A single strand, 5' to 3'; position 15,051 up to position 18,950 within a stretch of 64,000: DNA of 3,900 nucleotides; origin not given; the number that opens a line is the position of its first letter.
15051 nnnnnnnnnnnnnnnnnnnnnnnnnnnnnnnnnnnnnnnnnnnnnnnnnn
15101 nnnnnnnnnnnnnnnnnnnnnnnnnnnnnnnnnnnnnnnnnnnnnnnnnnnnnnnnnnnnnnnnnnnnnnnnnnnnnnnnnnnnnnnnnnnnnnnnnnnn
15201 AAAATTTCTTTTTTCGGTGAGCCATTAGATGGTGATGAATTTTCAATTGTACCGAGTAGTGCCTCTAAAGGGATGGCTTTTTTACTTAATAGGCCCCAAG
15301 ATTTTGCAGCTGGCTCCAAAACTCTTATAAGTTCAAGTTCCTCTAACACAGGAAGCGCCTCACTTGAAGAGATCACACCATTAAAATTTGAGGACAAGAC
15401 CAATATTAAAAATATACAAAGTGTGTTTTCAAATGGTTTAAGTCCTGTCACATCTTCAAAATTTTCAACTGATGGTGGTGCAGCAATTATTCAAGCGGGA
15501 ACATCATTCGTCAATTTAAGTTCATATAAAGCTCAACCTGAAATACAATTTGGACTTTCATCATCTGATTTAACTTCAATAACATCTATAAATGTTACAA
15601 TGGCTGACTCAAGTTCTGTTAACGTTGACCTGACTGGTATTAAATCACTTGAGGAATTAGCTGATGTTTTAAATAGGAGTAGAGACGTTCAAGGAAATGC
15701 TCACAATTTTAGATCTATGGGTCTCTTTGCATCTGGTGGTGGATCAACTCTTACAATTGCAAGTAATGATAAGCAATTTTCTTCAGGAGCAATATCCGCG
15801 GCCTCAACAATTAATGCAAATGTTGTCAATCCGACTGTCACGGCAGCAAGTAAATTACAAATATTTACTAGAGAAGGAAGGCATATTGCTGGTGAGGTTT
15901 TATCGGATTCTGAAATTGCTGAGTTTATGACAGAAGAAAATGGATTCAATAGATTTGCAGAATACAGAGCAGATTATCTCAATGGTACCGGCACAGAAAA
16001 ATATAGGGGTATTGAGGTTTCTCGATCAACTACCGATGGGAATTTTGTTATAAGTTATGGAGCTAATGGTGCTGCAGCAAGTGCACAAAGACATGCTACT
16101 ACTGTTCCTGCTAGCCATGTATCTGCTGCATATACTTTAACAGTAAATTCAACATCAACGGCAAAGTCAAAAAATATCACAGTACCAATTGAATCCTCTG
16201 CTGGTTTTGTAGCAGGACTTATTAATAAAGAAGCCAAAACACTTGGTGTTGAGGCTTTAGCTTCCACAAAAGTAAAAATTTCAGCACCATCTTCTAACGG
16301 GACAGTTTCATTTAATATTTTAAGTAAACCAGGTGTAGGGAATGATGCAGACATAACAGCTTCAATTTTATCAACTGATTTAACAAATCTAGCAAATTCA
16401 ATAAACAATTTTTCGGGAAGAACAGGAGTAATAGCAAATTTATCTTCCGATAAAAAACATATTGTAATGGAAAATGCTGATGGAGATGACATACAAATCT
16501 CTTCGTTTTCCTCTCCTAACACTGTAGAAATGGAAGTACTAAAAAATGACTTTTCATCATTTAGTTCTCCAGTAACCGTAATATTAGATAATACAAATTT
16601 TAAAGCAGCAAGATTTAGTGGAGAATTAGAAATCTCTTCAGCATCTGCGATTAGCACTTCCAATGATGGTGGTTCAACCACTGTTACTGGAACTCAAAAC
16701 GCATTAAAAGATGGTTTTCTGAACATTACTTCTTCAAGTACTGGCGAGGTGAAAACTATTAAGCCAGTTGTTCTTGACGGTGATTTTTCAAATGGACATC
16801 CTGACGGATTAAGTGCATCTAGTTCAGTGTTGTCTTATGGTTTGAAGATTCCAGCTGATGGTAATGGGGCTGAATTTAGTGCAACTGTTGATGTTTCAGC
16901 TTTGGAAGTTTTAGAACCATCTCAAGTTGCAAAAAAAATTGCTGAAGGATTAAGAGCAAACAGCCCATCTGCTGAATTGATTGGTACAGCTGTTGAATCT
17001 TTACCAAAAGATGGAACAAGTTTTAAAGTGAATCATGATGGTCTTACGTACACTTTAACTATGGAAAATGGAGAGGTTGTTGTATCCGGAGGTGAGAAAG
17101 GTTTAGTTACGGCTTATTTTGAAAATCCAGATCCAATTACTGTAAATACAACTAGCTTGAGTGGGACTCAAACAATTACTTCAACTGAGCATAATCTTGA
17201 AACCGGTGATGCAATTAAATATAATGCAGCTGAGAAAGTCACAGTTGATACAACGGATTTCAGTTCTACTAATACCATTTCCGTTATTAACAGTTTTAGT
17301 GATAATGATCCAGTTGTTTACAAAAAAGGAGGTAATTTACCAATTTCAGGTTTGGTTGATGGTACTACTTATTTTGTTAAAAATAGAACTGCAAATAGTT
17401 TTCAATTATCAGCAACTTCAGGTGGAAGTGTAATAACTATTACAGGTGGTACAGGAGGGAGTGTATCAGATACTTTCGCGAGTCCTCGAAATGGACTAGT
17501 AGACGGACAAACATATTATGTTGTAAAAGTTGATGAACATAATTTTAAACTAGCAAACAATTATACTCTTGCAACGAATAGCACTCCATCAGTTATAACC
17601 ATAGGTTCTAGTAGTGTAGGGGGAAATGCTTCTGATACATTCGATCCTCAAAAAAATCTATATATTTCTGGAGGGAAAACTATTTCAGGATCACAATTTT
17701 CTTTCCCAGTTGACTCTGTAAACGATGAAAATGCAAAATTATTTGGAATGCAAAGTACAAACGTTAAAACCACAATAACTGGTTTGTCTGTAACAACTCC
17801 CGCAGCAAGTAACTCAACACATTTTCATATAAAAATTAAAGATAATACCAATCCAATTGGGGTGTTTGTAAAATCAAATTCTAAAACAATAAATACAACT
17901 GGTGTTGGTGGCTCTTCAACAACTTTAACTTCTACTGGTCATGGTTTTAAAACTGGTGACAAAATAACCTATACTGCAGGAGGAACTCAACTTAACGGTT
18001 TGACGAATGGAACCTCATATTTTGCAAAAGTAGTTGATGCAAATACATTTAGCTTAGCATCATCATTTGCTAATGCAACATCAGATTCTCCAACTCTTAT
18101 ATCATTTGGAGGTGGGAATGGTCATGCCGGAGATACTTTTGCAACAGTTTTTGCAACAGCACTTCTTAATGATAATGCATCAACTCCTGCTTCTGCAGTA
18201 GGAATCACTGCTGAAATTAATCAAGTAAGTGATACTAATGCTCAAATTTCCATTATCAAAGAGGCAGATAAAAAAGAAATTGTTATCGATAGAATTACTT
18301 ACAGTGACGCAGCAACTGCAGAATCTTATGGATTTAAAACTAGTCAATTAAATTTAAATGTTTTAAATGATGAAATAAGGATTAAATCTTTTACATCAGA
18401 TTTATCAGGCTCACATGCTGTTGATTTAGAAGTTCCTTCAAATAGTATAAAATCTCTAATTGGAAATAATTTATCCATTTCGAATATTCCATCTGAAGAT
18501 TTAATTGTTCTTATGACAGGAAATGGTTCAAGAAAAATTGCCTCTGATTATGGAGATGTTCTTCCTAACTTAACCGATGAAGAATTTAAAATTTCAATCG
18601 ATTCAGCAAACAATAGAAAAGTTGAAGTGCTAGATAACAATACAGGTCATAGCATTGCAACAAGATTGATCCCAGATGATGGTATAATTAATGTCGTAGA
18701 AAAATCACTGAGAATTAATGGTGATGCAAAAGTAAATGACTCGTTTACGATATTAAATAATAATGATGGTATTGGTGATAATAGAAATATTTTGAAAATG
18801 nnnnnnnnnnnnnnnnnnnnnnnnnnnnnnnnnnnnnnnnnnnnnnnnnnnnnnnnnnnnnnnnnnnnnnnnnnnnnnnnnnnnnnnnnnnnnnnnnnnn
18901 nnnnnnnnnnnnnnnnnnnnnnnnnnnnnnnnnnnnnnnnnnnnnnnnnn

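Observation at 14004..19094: Giant 1696-aa FlgK, about three times canonical size, as a single uninterrupted ORF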

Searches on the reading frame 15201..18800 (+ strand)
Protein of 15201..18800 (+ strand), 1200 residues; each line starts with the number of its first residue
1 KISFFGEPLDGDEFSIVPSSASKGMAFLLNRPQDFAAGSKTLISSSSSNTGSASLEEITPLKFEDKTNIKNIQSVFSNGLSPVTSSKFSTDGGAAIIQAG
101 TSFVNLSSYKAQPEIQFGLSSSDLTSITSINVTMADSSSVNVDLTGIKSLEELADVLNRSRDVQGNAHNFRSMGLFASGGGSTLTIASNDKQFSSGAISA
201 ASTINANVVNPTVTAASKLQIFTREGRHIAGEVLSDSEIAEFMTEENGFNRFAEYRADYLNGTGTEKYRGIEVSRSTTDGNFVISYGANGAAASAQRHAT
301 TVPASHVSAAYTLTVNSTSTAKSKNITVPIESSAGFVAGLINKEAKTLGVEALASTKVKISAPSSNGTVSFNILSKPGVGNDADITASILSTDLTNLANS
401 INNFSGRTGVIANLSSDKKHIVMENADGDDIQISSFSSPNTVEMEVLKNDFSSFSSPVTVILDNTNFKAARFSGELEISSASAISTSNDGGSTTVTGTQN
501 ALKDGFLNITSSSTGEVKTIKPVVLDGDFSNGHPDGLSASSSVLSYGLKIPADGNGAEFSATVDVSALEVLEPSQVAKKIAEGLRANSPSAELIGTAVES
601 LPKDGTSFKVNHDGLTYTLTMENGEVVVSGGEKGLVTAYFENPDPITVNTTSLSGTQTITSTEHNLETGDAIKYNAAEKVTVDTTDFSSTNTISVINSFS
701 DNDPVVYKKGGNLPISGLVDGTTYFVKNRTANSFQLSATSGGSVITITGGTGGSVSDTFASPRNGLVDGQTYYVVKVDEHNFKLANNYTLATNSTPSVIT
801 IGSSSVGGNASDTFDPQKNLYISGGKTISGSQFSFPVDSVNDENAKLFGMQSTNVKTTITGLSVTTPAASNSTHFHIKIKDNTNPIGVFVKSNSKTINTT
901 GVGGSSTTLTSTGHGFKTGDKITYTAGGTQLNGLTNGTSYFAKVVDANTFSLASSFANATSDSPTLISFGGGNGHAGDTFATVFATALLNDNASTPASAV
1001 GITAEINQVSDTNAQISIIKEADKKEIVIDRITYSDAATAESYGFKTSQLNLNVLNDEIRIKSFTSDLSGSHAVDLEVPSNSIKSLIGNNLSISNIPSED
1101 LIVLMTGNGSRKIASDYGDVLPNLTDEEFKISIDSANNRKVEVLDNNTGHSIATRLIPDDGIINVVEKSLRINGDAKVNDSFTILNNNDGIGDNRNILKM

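Call 27: find_related_loci(query=A2, collection=genome_contigs, flank=10000)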
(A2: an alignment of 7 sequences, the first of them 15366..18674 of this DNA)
Query A2 (1103 aa) in genome_contigs; peptide patterns used: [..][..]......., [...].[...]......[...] (x = any residue, [..] = any of these).
122 stretches matched a pattern; 99 encode a relative of the query (tblastn E <= 1e-3); the best 80 are kept; 78 distinct loci.
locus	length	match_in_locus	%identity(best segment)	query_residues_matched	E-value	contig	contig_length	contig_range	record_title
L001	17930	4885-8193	87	1-1103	0e+0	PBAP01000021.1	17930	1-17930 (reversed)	MAG: Flavobacteriales bacterium isolate SP47 5330, whole genome shotgun sequence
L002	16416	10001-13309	87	1-1103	0e+0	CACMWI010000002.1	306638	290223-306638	MAG: uncultured Alphaproteobacteria bacterium isolate AG-892-F10 genome assembly, contig: AG-892-F10_NODE_2, whole genom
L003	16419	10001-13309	87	1-1103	0e+0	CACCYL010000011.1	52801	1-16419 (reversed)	uncultured Alphaproteobacteria bacterium isolate AG-903-D15 genome assembly, contig: AG-903-D15_NODE_11, whole genome sh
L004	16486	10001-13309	87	1-1103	0e+0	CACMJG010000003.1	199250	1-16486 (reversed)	MAG: uncultured Alphaproteobacteria bacterium isolate AG-891-J16 genome assembly, contig: AG-891-J16_NODE_3, whole genom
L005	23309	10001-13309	86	1-1103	0e+0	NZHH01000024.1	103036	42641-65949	MAG: Rickettsiales bacterium isolate MED652 20203, whole genome shotgun sequence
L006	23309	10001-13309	87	1-1103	0e+0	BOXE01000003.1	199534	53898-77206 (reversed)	MAG: Alphaproteobacteria bacterium CM1_5m.P40 DNA, sequence03, whole genome shotgun sequence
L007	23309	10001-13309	81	1-1103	0e+0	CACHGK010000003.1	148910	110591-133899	uncultured Alphaproteobacteria bacterium isolate AG-911-L17 genome assembly, contig: AG-911-L17_NODE_3, whole genome sho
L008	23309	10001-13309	82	1-1103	0e+0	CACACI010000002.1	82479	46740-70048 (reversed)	uncultured Alphaproteobacteria bacterium isolate AG-343-F10 genome assembly, contig: AG-343-F10_NODE_2, whole genome sho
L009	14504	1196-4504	88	1-1103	0e+0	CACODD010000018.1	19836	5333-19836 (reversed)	MAG: uncultured Alphaproteobacteria bacterium isolate AH-287-P08 genome assembly, contig: AH-287-P08_NODE_18, whole geno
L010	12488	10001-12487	88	1-927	0e+0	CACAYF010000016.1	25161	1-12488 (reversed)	uncultured Alphaproteobacteria bacterium isolate AG-349-G20 genome assembly, contig: AG-349-G20_NODE_16, whole genome sh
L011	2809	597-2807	87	1-927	0e+0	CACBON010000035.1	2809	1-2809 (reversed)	uncultured Alphaproteobacteria bacterium isolate AG-359-F09 genome assembly, contig: AG-359-F09_NODE_35, whole genome sh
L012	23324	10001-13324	59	1-1103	0e+0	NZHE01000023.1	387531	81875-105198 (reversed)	MAG: Rickettsiales bacterium isolate MED657 74934, whole genome shotgun sequence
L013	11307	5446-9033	69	1-1103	0e+0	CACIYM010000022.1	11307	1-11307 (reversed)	uncultured Alphaproteobacteria bacterium isolate AG-914-I17 genome assembly, contig: AG-914-I17_NODE_22, whole genome sh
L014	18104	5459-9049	68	1-1103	0e+0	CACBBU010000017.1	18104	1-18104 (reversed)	uncultured Alphaproteobacteria bacterium isolate AG-899-D02 genome assembly, contig: AG-899-D02_NODE_17, whole genome sh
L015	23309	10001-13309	61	1-1103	0e+0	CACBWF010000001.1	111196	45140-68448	uncultured Alphaproteobacteria bacterium isolate AG-900-F16 genome assembly, contig: AG-900-F16_NODE_1, whole genome sho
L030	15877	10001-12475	32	2-1100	2e-71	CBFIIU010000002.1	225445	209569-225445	MAG: Alphaproteobacteria bacterium isolate Co_bin_754_strict genome assembly, contig: Co_bin_754_strict_c2, whole genome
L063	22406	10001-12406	28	24-1100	2e-40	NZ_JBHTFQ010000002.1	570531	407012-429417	Plastorhodobacter daqingensis strain CGMCC 1.12750 spades_K_25_97_2, whole genome shotgun sequence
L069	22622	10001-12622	34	56-1100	2e-37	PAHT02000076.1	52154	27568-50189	MAG: Rhodobacteraceae bacterium isolate NAT185 9423, whole genome shotgun sequence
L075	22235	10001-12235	26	42-1100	1e-32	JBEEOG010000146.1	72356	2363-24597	MAG: Pseudomonadota bacterium isolate deadrun_2019_sw_WHONDRS-S19S_0006_B_bin.31 scaffold_8622, whole genome shotgun seq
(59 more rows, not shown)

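Call 32: predict_structure(alignment_id=A1)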
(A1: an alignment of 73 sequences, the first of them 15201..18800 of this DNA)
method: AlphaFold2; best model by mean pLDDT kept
length: 1200 residues; sequences in the alignment: 73
mean_pLDDT: 86.4   pTM: 0.79
mean pLDDT of the five models: 86.4, 84.3, 83.9, 83.6, 83.0
residues with pLDDT >= 90: 566; 70-90: 538; 50-70: 77; < 50: 19
segments of 3 or more residues with pLDDT < 50: 20-29, 1196-1200
pLDDT, mean of each block of 10 residues (from residue 1): 58 60 48 62 87 86 80 91 89 91 93 91 88 92 90 92 90 91 91 91 88 80 92 89 90 86 82 90 81 85 86 87 89 90 86 92 93 88 93 94 94 93 93 93 92 88 91 92 86 84 91 94 87 90 92 79 86 91 94 89 93 93 92 93 87 83 80 90 88 88 87 88 89 90 86 89 86 85 89 84 77 90 91 86 90 83 91 78 77 91 84 87 92 92 87 93 88 87 89 77 90 91 60 64 88 94 76 90 90 90 89 92 78 88 89 88 85 89 81 45
secondary structure, 60 per line:
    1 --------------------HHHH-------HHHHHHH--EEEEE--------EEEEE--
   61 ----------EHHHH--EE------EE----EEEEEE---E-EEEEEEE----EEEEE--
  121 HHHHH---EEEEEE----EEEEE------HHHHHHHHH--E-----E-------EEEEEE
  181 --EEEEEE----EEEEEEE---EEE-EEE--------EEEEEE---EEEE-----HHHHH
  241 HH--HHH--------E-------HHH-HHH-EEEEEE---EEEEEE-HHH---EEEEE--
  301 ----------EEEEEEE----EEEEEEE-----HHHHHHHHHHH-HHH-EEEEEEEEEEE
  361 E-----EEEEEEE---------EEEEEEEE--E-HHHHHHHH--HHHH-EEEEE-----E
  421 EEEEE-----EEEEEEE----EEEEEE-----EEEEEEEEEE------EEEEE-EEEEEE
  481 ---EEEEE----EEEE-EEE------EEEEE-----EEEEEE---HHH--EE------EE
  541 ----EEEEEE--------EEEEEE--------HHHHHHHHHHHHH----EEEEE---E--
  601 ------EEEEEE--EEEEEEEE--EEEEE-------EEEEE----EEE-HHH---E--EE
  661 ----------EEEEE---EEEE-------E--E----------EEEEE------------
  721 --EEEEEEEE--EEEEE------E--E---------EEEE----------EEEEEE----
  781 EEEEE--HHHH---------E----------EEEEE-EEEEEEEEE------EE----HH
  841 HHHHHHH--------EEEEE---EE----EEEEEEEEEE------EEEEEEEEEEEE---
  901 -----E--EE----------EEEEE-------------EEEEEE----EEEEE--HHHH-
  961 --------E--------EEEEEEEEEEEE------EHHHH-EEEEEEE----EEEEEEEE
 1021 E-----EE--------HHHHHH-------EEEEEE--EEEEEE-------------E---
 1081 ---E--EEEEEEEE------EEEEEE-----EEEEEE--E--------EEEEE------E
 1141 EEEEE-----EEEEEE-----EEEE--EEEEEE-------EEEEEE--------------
elements in order (helices of 4 or more, strands of 3 or more residues): H21-24 H32-38 E41-45 E54-58 H72-75 E92-97 E103-109 E114-118 H121-125 E129-134 E139-143 H150-158 E175-180 E183-188 E193-199 E203-205 E207-209 E218-223 E227-230 H236-242 E272-277 E281-286 E294-298 E311-317 E322-328 H334-344 E350-361 E367-373 E383-390 H395-402 H405-408 E410-414 E420-425 E431-437 E442-447 E453-462 E469-473 E475-480 E484-488 E493-496 E498-500 E507-511 E517-522 E545-550 E559-564 H573-585 E590-594 E607-612 E615-622 E625-629 E637-641 E646-648 E671-675 E679-682 E704-708 E723-730 E733-737 E757-760 E771-776 E781-785 H788-791 E812-816 E818-826 H839-847 E856-860 E870-879 E886-897 E921-925 E939-944 E949-953 H956-959 E978-989 H997-1000 E1002-1008 E1013-1021 H1037-1042 E1050-1055 E1058-1063 E1087-1094 E1101-1106 E1112-1117 E1129-1133 E1140-1145 E1151-1156 E1162-1165 E1168-1173 E1181-1186

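Call 35: fold_search(model_id=the predicted structure, library=pdb)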
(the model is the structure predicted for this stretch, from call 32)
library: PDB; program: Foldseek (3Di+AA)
matches with E <= 10: 549; with E <= 0.001: 8
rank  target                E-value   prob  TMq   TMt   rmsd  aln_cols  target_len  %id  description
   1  8erm_A                1.6e-07  1.00  0.13  0.67   5.9       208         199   19  Crystal structure of FliC D2/D3 domains from Pseudomonas aeruginosa PAO1 (released 2023-05-17)
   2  8sug_A                4.0e-07  1.00  0.14  0.31   5.9       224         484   20  Cryo-EM structure of the wild type P. aeruginosa flagellar filament (released 2023-06-14)
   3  8erm_B                4.5e-07  1.00  0.13  0.67   5.4       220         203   18  Crystal structure of FliC D2/D3 domains from Pseudomonas aeruginosa PAO1 (released 2023-05-17)
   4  9ygu_A7               1.0e-05  1.00  0.11  0.25   8.2       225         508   18  Flagella filament structure in H. pylori composed of flagellin FlaA (released 2026-02-25)
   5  9yh1_A1               4.1e-05  1.00  0.12  0.27   8.1       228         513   21  Structure of flagellin FlaB filament in H. pylori (released 2026-02-25)
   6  6x80_A                5.5e-05  1.00  0.12  0.23  10.0       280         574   19  Structure of the Campylobacter jejuni G508A Flagellar Filament (released 2020-07-08)
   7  8rbs_K                3.3e-04  0.11  0.06  0.09  34.6       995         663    9  Emiliania huxleyi virus 201 (EhV-201) asymmetrical unit of capsid proteins predicted by AlphaFold2 fitted into the cry (released 2023-12-20)
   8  8i4m_A                7.4e-04  0.11  0.06  0.09  40.9      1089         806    8  Portal-tail complex structure of the Cyanophage P-SCSP1u (released 2023-11-01)
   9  6iwy                  1.0e-03  0.99  0.07  0.18  13.8       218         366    9  Crystal structure of the flagellar cap protein FliD from Helicobacter pylori (released 2019-05-22)
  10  7y22_Y                3.5e-03  0.08  0.06  0.08  33.8       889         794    8  CryoEM structure of Klebsiella phage Kp7 tail complex applied with C6 symmetry (released 2023-06-14)
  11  7cec_C                1.6e-02  0.03  0.04  0.07  30.5       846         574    7  Structure of alpha6beta1 integrin in complex with laminin-511 (released 2021-06-23)
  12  9vvr_d                2.7e-02  0.04  0.07  0.09  43.9      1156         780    8  Structure of the bacteriophage E1004 tail (released 2025-11-12)
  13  8ck1_A                5.0e-02  0.06  0.08  0.11  26.9       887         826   10  Carin 1 bacteriophage tail, connector and tail fibers assembly (released 2023-03-15)
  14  5h5t_B                5.5e-02  0.38  0.06  0.28  18.0       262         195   11  Crystal structure of the flagellar cap protein FliD D2-D3 domains from Salmonella Typhimurium (released 2017-02-22)
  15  9m6i_A                5.5e-02  0.25  0.07  0.16  15.9       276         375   12  structure of the FliD cap (released 2025-12-03)
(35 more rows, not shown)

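Call 39: fold_search(model_id=the predicted structure, library=viral)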
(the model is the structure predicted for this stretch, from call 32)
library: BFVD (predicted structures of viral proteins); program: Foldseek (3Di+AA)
matches with E <= 10: 791; with E <= 0.001: 54
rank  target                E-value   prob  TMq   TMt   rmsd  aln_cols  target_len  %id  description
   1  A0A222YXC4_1          6.4e-12  0.99  0.08  0.07  39.6      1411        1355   11  Baseplate wedge initiator [Synechococcus phage Bellamy]
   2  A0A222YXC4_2          2.3e-11  1.00  0.08  0.08  34.1      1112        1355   11  Baseplate wedge initiator [Synechococcus phage Bellamy]
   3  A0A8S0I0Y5            4.7e-11  1.00  0.08  0.11  33.0       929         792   11  (no name in the UniProt tables at hand)
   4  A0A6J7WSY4            2.7e-10  1.00  0.10  0.12  27.3       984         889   12  Baseplate wedge subunit [uncultured Caudovirales phage]
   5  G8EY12                1.3e-08  0.69  0.07  0.06  60.6      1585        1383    9  Fibronectin type-III domain-containing protein [Synechococcus phage S-CAM8]
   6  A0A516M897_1          1.2e-07  0.95  0.07  0.09  42.7       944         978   12  (no name in the UniProt tables at hand)
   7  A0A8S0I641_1          5.0e-07  0.54  0.05  0.06  44.0      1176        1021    8  (no name in the UniProt tables at hand)
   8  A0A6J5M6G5            1.0e-06  0.35  0.05  0.05  38.9      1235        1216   10  Uncharacterized protein [uncultured Caudovirales phage]
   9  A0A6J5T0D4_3          1.6e-06  0.20  0.06  0.06  33.2      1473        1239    9  Concanavalin A-like lectin/glucanases superfamily [uncultured Caudovirales phage]
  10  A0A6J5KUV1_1          1.7e-06  0.80  0.07  0.07  33.8      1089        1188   10  Baseplate protein J-like [uncultured Caudovirales phage]
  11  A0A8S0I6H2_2          2.2e-06  0.99  0.08  0.11  26.6       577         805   14  (no name in the UniProt tables at hand)
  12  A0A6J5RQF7            4.6e-06  0.35  0.08  0.08  37.1      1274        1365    8  Baseplate protein J-like [uncultured Caudovirales phage]
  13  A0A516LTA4            6.2e-06  0.66  0.05  0.06  28.4       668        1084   13  (no name in the UniProt tables at hand)
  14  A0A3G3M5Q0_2          6.2e-06  0.14  0.06  0.06  44.8      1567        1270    9  (no name in the UniProt tables at hand)
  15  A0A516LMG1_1          7.9e-06  0.97  0.06  0.08  21.4       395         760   15  (no name in the UniProt tables at hand)
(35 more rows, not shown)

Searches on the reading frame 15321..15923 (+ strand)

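Call 37: search_protein_families(library=pfam, proteins=[window:15321-15923:+], max_evalue=10)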
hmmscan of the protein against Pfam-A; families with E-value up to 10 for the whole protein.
seq(201 aa): 1 family
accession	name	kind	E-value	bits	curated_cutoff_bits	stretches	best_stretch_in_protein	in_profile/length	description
PF01709.26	Transcrip_reg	-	0.034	14.3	27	1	66-130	95-160/160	TACO1/YebC second and third domain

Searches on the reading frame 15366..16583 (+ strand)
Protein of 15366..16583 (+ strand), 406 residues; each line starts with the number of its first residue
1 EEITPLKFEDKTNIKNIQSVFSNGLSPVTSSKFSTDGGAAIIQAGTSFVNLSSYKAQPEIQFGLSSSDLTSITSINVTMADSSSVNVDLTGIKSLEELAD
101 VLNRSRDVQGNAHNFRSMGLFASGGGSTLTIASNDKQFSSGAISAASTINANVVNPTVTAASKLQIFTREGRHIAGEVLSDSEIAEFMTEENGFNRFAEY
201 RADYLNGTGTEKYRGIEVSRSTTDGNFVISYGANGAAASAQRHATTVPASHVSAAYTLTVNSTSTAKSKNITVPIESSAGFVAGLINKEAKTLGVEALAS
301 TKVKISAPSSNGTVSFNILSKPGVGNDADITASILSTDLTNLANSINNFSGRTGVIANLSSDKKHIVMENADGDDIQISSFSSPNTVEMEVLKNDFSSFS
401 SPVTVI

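Call 63: search_protein_families(library=phrogs, proteins=[window:15366-16583:+], max_evalue=0.1)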
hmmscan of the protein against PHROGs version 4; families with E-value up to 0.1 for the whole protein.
window:15366-16583:+ (406 aa): 2 families
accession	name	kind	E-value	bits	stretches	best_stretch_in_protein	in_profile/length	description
phrog_34724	-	unknown function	0.0097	16.7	0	64-116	187-239/248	-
phrog_12266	-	unknown function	0.063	14.1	0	76-103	13-40/71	-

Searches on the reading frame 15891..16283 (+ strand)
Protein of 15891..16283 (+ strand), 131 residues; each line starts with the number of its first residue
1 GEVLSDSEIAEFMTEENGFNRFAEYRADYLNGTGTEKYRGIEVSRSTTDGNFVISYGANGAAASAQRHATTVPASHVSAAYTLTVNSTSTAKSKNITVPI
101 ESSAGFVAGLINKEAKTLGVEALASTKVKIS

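Call 37: search_protein_families(library=pfam, proteins=[window:15891-16283:+], max_evalue=10)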
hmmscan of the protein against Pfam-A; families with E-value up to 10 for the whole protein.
seq(131 aa): 2 families
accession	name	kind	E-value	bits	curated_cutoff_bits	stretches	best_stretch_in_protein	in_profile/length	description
PF06030.18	WxLIP_PGBD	-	0.011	16.2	27.3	1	31-112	37-118/121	WxL Interacting Protein, peptidoglycan binding domain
PF07196.18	Flagellin_IN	-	1.4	9.6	22.7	1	82-129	1-48/55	Flagellin hook IN motif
